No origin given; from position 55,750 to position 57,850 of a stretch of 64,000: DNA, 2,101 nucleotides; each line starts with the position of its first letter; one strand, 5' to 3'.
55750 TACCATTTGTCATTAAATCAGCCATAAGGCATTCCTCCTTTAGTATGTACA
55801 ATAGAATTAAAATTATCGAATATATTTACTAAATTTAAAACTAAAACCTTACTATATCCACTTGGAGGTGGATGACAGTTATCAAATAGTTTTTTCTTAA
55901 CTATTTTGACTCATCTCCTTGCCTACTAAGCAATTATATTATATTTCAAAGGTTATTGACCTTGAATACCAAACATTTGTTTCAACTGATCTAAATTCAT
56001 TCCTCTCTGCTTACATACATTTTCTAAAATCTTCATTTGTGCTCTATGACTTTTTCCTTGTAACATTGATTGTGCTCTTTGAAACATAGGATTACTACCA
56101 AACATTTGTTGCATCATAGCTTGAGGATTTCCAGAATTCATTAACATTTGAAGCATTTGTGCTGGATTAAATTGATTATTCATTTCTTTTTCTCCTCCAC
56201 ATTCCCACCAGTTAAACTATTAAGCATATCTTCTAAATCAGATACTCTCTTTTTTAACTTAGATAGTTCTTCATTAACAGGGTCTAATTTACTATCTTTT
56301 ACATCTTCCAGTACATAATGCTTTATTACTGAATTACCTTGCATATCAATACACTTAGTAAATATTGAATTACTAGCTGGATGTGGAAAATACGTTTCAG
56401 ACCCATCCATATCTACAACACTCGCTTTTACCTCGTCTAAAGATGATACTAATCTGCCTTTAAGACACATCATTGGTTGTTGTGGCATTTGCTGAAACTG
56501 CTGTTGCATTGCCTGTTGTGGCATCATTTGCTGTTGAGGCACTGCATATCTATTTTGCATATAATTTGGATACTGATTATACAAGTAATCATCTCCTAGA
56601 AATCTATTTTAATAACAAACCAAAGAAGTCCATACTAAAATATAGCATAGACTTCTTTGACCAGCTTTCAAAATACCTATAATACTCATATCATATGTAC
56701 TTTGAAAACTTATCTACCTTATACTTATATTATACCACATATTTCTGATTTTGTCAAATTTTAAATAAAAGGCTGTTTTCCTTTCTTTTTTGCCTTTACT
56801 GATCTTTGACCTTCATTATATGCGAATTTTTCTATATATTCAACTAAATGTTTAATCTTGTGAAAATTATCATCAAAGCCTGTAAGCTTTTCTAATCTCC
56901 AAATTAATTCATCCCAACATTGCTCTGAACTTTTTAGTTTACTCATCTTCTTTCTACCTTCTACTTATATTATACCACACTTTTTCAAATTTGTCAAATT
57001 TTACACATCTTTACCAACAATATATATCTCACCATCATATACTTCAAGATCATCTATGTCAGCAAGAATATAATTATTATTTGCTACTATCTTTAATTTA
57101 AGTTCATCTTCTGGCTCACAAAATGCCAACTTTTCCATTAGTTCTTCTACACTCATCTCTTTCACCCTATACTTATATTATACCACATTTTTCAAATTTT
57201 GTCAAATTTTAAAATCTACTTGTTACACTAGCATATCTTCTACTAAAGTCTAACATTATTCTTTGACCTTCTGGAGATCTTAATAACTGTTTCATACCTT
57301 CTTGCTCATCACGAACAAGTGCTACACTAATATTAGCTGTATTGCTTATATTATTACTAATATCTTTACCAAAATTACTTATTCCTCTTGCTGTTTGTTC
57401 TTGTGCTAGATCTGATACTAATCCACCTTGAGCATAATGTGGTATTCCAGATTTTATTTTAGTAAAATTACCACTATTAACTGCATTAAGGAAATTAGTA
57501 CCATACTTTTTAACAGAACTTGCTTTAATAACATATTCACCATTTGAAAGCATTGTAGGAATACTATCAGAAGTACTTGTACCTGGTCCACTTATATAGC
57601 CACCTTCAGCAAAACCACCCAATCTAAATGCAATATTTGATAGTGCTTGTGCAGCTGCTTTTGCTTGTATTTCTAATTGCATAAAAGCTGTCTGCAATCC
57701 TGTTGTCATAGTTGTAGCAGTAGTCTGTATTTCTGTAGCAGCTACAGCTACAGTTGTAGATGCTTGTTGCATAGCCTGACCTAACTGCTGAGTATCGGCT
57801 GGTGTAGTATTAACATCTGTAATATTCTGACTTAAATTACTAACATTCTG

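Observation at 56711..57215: Three tandem copies of a ~45-bp consensus-promoter repeat, each followed by a small ORF, right after the tape-measure gene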

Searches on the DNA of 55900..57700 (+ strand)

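Call 7: search_dna_similar(query=window:55900-57700:+, collection=phages, mode=near, max_rows=30)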
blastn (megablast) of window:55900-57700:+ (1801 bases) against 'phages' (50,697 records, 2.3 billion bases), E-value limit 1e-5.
No match.

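Call 40: search_rna_families(source=window, start=56100, end=57400, threshold=evalue, max_evalue=1)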
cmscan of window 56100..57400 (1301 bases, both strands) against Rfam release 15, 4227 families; matches with E-value up to 1: 3.
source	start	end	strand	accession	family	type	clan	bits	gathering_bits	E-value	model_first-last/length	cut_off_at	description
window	56600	56678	-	RF03785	mir-974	Gene; miRNA;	-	20.8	90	0.59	1-91/91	no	mir-974 microRNA precursor family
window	56808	56880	-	RF00376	HIV_GSL3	Cis-reg;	-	20.5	42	0.97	1-84/84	no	HIV gag stem loop 3 (GSL3)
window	56601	56680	-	RF04172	MIR8675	Gene; miRNA;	-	20.3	90.8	0.81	1-95/95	no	MIR8675 microRNA precursor family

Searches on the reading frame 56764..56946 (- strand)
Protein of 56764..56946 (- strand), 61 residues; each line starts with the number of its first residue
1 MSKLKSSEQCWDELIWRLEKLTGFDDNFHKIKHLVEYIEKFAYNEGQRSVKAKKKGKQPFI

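Call 14: search_protein_families(library=pfam, proteins=[window:56764-56946:-], max_evalue=0.01)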
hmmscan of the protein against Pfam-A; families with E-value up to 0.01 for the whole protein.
seq(61 aa): 0 families

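Call 15: search_protein_families(library=phrogs, proteins=[window:56764-56946:-], max_evalue=0.01)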
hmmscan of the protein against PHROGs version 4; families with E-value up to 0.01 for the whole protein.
seq(61 aa): 0 families

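Call 16: find_encoding_contigs(protein=window:56764-56946:-, flank=6000, max_places=10)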
Protein seq(61 aa) (61 aa): 21 contigs read that carry it; 10 places shown.
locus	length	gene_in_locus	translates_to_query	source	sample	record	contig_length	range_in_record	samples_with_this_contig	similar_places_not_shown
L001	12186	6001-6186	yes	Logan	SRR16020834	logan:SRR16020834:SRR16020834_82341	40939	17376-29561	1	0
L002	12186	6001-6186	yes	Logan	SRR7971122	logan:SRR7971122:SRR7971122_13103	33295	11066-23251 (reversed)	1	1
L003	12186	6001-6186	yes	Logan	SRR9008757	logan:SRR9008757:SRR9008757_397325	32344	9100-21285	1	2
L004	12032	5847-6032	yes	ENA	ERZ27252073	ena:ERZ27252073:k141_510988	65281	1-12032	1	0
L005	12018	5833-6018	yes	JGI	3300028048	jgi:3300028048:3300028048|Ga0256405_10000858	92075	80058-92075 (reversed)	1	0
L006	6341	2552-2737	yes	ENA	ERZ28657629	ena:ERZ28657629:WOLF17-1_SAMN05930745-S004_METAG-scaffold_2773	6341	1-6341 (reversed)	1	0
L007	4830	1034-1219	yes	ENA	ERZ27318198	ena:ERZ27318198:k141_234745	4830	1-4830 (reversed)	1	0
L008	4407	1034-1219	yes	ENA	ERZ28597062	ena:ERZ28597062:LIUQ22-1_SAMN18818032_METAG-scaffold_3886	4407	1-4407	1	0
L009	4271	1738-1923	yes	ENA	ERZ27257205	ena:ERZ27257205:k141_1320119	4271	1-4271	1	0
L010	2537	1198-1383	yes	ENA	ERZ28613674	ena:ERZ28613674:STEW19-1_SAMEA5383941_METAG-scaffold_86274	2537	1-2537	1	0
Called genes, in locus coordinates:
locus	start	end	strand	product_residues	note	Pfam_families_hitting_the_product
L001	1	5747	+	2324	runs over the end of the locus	PF01832:Glucosaminidase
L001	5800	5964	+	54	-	-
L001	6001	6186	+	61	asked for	-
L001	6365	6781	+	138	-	-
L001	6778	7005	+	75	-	-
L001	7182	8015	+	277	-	-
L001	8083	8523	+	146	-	-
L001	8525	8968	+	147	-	PF25223:DUF7841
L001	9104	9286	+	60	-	-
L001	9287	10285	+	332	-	-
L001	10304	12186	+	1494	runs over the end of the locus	-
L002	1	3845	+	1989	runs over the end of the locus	PF18013:Phage_lysozyme2, PF00877:NLPC_P60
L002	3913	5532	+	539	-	-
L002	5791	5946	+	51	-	-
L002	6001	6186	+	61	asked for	-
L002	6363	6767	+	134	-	-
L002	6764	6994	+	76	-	-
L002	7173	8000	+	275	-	-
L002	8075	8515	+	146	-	-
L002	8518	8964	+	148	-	PF25223:DUF7841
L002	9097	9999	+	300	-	-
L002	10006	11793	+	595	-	-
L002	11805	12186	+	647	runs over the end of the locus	-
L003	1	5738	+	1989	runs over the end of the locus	PF18013:Phage_lysozyme2, PF00877:NLPC_P60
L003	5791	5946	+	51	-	-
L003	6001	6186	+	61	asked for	-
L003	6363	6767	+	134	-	-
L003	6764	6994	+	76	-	-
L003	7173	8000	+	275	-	-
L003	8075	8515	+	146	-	-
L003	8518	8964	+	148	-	PF25223:DUF7841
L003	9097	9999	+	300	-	-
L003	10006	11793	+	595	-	-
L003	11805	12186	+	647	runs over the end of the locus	-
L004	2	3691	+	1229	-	?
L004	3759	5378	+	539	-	-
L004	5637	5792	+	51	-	-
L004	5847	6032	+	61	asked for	-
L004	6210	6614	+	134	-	-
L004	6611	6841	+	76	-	-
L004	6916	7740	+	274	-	-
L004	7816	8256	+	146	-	-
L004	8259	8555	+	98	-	PF25223:DUF7841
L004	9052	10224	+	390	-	PF12323:HTH_OrfB_IS605, PF01385:OrfB_IS605, PF07282:Cas12f1-like_TNB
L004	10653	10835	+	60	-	-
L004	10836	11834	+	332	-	-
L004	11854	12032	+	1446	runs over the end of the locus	-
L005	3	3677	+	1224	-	?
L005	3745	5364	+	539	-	-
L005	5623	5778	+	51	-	-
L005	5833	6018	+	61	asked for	-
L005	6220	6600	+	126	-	-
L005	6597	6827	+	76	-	-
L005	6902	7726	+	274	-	-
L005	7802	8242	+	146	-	-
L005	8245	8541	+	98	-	PF25223:DUF7841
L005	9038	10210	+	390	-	PF12323:HTH_OrfB_IS605, PF01385:OrfB_IS605, PF07282:Cas12f1-like_TNB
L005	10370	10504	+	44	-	-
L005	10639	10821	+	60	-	-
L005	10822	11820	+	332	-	-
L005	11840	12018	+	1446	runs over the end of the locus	-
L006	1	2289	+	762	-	?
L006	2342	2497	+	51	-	-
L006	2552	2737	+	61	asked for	-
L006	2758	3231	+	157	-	-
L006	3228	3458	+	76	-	-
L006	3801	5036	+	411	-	PF14239:RRXRR, PF01844:HNH, PF14279:HNH_5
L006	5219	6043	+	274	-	-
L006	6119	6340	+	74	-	?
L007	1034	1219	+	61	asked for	-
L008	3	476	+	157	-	?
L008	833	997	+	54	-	-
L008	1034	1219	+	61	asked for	-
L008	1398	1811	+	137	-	-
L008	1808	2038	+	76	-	-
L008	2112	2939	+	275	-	-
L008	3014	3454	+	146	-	-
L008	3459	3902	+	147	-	PF25223:DUF7841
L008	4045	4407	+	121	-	?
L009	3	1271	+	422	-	?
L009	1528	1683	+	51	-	-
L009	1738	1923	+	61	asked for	-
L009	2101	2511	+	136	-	-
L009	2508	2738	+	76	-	-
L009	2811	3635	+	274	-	-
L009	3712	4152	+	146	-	-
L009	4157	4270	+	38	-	?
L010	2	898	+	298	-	?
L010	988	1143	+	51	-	-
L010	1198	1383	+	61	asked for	-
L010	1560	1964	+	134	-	-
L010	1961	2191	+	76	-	-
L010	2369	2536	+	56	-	?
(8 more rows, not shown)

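Call 24: find_homologous_proteins(query=window:56764-56946:-, max_evalue=0.01)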
Query seq(61 aa) (61 aa): 1 proteins with E <= 0.01 among 1 candidates.
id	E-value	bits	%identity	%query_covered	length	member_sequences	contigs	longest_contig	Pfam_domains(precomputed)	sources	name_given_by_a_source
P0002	7.7e-34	131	98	100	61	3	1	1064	-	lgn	-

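Call 45: predict_structure(protein=window:56764-56946:-)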
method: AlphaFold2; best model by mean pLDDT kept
length: 61 residues; sequences in the alignment: 1
mean_pLDDT: 71.9   pTM: 0.36
mean pLDDT of the five models: 71.9, 67.0, 65.9, 64.5, 64.3
residues with pLDDT >= 90: 0; 70-90: 36; 50-70: 22; < 50: 3
segments of 3 or more residues with pLDDT < 50: none
pLDDT, mean of each block of 10 residues (from residue 1): 72 82 70 84 72 54 39
secondary structure, 60 per line:
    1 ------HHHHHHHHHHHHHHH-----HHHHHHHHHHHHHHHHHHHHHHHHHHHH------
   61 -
elements in order: H7-21 H27-54

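Call 63: fold_search(model_id=the predicted structure, library=viral)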
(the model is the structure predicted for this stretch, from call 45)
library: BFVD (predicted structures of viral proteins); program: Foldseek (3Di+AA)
matches with E <= 10: 14; with E <= 0.001: 0
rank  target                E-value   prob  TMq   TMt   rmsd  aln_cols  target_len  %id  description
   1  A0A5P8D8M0            1.1e+00  0.28  0.53  0.28   9.7        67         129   18  (no name in the UniProt tables at hand)
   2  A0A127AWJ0            2.4e+00  0.15  0.51  0.28   5.2        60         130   25  Uncharacterized protein [Bacillus phage SP-15]
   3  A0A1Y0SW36            2.4e+00  0.11  0.42  0.11  11.2        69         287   20  Uncharacterized protein [Pseudomonas phage Phabio]
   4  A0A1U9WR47            5.0e+00  0.08  0.41  0.39   3.9        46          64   20  Uncharacterized protein [Escherichia phage vB_EcoS_ESCO41]
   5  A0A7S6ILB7            5.4e+00  0.06  0.38  0.33   7.8        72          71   14  (no name in the UniProt tables at hand)
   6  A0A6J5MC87            5.8e+00  0.08  0.48  0.31   8.4        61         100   10  Uncharacterized protein [uncultured Caudovirales phage]
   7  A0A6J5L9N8            5.8e+00  0.07  0.39  0.44   6.4        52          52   19  Uncharacterized protein [uncultured Caudovirales phage]
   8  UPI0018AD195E         6.8e+00  0.08  0.52  0.25   8.1        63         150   10  (no name look-up for this kind of identifier)
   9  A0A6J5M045            6.8e+00  0.06  0.42  0.45   6.7        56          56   18  Uncharacterized protein [uncultured Caudovirales phage]
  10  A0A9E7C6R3            6.8e+00  0.06  0.40  0.27   4.4        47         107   15  (no name in the UniProt tables at hand)
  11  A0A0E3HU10            6.8e+00  0.04  0.39  0.33  12.5        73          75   10  Uncharacterized protein [Synechococcus phage ACG-2014f]
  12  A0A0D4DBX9            7.4e+00  0.10  0.42  0.47   2.8        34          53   15  Uncharacterized protein [Vibrio phage ValKK3]
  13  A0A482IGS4            8.7e+00  0.09  0.40  0.55   3.1        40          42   15  (no name in the UniProt tables at hand)
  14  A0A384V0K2            9.4e+00  0.04  0.47  0.17   9.8        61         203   15  (no name in the UniProt tables at hand)
